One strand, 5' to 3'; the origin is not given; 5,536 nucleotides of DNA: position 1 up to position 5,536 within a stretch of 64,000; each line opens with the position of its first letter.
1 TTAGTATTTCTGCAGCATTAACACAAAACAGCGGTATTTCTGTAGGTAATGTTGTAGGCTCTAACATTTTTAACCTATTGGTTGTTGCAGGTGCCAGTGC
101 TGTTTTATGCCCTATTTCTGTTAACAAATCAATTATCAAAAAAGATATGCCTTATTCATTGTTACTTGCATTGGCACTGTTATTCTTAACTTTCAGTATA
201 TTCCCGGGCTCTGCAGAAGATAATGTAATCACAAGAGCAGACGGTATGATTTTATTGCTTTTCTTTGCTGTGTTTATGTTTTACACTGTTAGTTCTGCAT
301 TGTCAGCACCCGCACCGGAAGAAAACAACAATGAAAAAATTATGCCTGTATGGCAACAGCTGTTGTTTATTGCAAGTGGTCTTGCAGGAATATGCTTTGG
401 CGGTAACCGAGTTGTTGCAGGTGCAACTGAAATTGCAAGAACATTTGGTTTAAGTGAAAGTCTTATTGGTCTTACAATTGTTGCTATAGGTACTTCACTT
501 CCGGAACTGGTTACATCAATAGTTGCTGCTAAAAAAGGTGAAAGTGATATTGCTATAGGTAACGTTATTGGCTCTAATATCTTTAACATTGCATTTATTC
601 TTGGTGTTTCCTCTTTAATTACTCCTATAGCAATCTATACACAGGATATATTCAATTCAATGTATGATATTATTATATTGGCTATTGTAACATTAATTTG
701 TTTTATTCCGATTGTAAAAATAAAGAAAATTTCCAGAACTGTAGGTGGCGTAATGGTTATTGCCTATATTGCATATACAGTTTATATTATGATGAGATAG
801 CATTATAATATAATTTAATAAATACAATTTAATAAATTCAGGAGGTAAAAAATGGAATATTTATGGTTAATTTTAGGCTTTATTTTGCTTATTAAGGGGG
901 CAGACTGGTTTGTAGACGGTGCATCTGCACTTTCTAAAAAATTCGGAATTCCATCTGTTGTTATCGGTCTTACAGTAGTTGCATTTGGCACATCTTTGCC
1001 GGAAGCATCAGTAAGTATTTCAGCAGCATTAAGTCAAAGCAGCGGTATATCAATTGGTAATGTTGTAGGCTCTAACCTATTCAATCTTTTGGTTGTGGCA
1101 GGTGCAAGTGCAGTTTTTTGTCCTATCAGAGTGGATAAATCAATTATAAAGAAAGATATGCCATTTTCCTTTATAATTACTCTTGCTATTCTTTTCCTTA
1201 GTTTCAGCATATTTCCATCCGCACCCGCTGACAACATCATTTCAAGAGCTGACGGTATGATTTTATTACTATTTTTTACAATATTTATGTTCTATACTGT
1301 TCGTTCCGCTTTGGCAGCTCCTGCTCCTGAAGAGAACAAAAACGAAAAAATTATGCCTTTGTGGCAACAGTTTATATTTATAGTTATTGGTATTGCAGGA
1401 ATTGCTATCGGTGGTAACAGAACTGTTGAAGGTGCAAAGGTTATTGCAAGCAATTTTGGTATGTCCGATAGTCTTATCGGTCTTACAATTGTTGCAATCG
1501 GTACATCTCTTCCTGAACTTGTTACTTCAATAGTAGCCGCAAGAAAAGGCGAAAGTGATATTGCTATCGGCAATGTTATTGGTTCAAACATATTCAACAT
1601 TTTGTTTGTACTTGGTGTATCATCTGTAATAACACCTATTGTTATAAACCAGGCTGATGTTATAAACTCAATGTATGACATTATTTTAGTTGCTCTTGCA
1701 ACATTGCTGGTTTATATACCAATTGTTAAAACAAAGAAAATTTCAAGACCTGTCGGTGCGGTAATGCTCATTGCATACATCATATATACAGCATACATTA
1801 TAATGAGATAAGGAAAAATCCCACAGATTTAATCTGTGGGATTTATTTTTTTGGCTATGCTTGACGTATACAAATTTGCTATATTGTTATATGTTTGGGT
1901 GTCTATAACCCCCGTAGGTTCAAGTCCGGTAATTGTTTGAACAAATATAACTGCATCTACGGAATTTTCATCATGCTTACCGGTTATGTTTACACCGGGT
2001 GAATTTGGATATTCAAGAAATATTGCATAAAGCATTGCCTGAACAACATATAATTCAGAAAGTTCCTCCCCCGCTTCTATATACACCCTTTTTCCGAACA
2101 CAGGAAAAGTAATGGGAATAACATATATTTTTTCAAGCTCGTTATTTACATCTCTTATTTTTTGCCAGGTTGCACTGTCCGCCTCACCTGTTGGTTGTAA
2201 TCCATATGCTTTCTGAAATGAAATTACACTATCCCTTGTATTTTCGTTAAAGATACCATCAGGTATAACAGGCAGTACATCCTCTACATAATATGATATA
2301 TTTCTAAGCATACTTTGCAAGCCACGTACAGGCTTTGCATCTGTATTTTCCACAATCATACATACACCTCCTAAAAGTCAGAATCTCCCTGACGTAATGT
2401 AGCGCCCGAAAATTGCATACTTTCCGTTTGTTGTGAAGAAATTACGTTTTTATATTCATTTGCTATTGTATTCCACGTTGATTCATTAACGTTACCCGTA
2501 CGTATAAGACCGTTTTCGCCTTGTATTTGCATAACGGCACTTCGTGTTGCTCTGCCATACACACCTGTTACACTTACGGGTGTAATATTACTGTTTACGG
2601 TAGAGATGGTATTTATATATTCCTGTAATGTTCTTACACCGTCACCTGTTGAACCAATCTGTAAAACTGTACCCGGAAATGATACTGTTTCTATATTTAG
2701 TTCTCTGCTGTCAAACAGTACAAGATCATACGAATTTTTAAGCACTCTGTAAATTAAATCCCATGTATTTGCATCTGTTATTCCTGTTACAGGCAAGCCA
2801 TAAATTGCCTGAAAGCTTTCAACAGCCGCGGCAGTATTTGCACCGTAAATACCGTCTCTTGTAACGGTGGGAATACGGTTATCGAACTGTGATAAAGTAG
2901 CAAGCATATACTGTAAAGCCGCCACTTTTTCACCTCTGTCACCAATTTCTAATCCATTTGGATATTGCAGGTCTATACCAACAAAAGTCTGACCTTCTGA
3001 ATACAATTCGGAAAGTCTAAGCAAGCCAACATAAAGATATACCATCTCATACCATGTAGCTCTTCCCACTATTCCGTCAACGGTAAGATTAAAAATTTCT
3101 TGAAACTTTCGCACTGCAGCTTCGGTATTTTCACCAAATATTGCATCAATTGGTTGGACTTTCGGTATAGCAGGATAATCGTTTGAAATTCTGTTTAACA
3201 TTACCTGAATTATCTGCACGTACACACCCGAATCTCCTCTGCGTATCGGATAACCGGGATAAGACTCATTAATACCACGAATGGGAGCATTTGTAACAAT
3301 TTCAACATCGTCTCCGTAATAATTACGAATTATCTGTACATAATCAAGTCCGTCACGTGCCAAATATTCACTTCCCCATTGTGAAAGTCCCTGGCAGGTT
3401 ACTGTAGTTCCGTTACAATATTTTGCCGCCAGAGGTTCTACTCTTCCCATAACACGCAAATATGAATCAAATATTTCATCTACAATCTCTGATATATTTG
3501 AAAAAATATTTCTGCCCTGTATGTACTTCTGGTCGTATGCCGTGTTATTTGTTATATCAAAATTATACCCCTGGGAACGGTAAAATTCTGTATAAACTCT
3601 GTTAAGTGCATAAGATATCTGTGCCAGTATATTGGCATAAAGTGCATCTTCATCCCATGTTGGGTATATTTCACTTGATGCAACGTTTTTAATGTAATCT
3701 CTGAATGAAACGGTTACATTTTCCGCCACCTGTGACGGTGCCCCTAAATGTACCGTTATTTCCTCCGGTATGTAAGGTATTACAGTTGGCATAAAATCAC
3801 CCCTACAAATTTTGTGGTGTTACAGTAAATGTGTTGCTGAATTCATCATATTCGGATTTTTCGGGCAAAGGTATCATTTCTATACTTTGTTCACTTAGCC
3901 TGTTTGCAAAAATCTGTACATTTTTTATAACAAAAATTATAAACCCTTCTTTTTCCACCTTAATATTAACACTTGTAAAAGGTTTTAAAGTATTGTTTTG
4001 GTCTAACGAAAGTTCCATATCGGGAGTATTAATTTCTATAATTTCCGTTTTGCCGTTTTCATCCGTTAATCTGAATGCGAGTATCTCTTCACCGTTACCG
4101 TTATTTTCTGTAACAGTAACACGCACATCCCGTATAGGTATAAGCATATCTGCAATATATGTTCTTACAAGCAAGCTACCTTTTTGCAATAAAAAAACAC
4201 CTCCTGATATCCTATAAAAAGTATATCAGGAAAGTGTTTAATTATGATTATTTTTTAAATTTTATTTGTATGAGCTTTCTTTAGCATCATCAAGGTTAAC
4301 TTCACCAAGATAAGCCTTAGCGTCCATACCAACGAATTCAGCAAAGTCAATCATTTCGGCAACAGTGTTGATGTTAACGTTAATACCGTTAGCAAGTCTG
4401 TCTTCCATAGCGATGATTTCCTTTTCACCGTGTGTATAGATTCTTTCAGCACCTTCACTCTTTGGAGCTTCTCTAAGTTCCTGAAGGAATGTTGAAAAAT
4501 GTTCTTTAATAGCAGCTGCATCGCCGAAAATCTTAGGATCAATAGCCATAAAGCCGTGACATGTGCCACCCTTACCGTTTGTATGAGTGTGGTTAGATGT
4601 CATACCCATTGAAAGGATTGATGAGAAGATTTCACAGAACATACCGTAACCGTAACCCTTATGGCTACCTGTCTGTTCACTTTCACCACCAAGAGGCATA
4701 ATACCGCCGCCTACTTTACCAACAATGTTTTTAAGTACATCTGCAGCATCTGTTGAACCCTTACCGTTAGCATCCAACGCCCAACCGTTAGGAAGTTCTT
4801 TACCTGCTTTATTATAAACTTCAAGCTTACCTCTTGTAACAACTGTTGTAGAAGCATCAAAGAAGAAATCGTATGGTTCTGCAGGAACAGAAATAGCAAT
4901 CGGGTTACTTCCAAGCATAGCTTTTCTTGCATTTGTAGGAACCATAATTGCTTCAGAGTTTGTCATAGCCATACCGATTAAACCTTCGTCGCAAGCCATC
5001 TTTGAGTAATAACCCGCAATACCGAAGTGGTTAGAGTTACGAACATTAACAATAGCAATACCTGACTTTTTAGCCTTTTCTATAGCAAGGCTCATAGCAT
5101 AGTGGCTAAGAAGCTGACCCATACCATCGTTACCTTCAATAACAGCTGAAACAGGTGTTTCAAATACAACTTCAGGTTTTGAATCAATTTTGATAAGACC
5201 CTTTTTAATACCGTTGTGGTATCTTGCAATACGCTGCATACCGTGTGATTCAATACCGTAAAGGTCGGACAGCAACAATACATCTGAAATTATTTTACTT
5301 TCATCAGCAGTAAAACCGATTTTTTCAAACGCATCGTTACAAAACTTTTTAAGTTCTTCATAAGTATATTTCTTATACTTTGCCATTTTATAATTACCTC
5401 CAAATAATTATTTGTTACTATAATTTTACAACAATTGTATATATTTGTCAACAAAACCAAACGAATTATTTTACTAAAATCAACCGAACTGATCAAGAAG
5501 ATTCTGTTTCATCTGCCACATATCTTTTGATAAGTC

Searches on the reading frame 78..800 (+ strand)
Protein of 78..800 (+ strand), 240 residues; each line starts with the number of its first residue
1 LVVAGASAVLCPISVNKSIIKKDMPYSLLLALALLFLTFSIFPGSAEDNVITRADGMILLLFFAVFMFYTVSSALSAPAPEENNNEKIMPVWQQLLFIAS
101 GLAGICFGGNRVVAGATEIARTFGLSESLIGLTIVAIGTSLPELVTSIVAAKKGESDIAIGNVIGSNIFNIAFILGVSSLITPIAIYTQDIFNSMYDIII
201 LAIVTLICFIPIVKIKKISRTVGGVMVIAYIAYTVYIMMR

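Call 71: search_protein_families(library=pfam, proteins=[window:78-800:+], max_evalue=0.00001)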
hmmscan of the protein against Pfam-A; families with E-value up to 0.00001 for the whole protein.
window:78-800:+ (240 aa): 1 family
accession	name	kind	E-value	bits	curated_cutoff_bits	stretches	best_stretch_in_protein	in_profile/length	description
PF01699.29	Na_Ca_ex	-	2.1e-42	145.1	24.9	2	95-238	3-150/151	Sodium/calcium exchanger protein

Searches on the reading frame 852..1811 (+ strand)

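Call 71: search_protein_families(library=pfam, proteins=[window:852-1811:+], max_evalue=0.00001)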
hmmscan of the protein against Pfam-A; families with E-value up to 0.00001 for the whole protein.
window:852-1811:+ (319 aa): 1 family
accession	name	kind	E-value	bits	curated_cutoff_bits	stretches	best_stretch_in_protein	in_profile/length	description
PF01699.29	Na_Ca_ex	-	8.1e-74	247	24.9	2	174-317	3-150/151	Sodium/calcium exchanger protein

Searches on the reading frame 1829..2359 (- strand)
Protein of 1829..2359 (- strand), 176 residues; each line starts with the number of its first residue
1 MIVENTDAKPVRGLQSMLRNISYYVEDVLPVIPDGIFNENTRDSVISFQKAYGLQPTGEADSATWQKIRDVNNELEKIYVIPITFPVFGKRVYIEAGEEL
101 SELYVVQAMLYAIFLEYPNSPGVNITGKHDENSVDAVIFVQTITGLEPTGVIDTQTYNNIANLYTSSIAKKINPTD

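Call 71: search_protein_families(library=pfam, proteins=[window:1829-2359:-], max_evalue=0.00001)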
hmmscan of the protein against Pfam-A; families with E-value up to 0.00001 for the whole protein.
window:1829-2359:- (176 aa): 1 family
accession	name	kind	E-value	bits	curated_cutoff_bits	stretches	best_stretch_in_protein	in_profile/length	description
PF01471.23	PG_binding_1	-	5.1e-23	81.5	23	2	10-68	4-57/57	Putative peptidoglycan binding domain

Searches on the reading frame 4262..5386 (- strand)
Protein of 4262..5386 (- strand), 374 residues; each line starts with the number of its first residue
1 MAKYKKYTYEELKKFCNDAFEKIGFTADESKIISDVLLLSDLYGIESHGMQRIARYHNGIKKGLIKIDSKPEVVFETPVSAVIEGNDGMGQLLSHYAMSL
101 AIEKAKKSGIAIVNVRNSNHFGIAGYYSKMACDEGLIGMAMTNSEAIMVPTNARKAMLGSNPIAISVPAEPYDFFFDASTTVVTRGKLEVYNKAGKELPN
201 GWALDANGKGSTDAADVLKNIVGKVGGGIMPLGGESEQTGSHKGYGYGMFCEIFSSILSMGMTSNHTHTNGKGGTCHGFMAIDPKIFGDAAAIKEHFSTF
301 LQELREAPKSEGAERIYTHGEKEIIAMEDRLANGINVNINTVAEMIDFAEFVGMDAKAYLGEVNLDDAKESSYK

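Call 71: search_protein_families(library=pfam, proteins=[window:4262-5386:-], max_evalue=0.00001)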
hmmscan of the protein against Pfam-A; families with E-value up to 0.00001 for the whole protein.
window:4262-5386:- (374 aa): 1 family
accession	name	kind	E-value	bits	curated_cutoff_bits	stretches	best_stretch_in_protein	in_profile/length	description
PF02615.19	Ldh_2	-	4.5e-116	388.1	38.8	1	8-345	2-332/333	Malate/L-lactate dehydrogenase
